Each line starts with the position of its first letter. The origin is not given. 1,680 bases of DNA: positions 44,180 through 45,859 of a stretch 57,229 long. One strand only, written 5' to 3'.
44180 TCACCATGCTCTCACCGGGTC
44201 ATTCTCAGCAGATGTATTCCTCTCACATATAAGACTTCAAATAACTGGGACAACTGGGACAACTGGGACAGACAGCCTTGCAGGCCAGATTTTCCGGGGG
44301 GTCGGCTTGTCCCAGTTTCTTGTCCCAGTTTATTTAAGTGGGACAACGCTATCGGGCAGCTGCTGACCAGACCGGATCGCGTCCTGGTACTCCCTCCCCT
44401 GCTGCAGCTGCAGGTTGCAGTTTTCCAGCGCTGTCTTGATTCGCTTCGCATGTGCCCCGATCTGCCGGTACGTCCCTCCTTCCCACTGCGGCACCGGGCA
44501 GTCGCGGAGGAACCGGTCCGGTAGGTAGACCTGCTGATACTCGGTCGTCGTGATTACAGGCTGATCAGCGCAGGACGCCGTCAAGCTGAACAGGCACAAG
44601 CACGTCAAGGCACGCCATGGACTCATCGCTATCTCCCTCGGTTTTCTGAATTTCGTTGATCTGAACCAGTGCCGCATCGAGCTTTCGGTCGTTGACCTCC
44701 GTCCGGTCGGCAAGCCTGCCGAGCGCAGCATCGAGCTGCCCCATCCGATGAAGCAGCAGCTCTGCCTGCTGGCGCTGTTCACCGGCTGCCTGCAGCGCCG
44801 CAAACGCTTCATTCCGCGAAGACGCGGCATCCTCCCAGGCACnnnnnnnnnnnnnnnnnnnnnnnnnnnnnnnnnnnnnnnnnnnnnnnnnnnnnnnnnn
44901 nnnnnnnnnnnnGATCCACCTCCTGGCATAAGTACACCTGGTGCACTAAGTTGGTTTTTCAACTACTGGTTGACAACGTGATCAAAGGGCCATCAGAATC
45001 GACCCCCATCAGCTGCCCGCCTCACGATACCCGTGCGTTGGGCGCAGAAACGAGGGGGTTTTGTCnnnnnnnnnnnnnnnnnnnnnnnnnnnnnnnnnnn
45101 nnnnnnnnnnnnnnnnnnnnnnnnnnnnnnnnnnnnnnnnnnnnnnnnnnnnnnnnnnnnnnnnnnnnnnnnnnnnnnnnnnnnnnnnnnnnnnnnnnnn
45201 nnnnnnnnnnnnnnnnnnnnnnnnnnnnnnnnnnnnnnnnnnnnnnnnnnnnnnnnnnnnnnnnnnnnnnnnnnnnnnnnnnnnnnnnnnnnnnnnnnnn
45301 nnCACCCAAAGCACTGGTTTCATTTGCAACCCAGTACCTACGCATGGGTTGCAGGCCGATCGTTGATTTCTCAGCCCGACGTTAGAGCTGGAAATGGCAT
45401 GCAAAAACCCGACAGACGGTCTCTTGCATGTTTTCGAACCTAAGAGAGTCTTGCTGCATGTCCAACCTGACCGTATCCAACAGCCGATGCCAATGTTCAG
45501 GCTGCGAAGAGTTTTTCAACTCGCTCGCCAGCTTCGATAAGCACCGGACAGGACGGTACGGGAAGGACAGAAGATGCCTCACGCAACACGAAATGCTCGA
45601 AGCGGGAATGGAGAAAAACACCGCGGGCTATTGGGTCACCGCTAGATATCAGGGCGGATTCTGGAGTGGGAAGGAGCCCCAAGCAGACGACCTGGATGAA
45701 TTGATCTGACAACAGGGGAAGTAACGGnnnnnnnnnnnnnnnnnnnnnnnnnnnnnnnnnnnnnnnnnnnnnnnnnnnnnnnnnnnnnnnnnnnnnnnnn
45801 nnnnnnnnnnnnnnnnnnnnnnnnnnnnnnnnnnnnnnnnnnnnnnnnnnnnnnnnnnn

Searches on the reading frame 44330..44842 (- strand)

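Call 35: search_protein_families(library=pfam, proteins=[window:44330-44842:-], max_evalue=0.01)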
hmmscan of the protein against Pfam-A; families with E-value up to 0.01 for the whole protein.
window:44330-44842:- (170 aa): 1 family
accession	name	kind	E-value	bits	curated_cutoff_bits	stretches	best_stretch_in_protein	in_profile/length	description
PF23793.1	LysC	-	3e-13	49.9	27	1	89-154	4-67/69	Rz1-like lysis system protein LysC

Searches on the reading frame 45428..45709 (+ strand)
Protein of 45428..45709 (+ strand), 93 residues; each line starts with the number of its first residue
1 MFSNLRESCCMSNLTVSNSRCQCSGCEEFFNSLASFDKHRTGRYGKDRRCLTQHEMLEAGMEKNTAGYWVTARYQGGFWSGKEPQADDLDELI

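Call 35: search_protein_families(library=pfam, proteins=[window:45428-45709:+], max_evalue=0.01)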
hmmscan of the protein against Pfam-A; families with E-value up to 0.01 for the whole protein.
window:45428-45709:+ (93 aa): 1 family
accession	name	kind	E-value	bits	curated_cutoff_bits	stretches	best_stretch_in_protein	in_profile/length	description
PF24071.1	Phage_zn_bind_3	-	4.1e-06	27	27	1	10-52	6-42/46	Phage FDXHR zinc binding domain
